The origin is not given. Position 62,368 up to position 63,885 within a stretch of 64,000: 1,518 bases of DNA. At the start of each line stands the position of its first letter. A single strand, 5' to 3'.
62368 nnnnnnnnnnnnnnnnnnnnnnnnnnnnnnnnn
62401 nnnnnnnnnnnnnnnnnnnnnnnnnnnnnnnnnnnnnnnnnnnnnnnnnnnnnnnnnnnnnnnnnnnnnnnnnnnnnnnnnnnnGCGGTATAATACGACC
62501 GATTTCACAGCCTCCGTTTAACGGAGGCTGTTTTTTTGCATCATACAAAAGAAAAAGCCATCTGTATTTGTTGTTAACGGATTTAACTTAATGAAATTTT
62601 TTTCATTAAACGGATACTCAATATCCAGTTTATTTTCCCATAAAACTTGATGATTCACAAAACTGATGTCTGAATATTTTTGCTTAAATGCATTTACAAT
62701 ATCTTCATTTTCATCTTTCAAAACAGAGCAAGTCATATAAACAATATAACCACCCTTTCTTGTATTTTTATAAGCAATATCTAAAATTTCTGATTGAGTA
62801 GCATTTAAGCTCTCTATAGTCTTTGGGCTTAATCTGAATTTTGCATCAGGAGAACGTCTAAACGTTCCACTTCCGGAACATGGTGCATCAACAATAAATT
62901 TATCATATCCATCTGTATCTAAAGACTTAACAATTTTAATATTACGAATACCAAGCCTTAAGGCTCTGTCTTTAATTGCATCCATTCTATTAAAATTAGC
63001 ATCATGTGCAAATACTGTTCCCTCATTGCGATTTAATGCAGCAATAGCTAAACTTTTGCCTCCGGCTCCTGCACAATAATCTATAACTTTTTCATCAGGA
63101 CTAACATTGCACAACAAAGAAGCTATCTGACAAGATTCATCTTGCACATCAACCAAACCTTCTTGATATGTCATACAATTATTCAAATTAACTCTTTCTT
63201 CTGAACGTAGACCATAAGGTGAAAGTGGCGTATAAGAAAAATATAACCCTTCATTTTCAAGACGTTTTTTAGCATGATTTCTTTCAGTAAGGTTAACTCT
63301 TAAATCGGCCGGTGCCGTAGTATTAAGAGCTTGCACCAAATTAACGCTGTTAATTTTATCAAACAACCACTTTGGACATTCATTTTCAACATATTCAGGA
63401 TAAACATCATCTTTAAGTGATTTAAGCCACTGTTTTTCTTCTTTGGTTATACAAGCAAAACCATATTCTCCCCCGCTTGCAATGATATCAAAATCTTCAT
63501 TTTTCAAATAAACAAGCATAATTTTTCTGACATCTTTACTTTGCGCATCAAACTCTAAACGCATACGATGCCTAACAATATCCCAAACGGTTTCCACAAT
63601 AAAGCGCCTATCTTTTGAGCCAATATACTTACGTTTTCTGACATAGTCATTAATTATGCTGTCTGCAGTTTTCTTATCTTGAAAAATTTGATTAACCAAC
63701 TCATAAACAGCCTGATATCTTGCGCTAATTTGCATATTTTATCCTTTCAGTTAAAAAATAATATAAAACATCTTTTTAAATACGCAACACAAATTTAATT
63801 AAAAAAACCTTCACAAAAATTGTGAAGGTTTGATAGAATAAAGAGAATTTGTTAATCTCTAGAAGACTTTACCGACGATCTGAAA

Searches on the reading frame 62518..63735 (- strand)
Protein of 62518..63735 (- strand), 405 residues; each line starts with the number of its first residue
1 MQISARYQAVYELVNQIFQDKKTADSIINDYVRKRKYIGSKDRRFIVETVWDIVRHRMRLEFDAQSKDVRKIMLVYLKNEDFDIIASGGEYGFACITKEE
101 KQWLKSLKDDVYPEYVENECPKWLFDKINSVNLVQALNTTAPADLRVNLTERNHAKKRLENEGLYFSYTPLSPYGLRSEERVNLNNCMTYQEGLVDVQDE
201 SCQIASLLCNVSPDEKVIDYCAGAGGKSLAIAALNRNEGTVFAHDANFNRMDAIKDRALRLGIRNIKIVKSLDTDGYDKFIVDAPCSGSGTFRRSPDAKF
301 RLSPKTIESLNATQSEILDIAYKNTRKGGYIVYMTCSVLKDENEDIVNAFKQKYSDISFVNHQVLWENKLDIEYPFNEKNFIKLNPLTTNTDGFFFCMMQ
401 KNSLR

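Call 65: search_protein_families(library=pfam, proteins=[window:62518-63735:-], max_evalue=0.00001)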
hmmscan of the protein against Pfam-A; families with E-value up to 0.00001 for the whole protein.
window:62518-63735:- (405 aa): 1 family
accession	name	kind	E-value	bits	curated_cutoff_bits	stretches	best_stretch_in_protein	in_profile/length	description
PF01189.24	Methyltr_RsmB-F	-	2.2e-41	142.2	27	1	210-398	5-197/199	16S rRNA methyltransferase RsmB/F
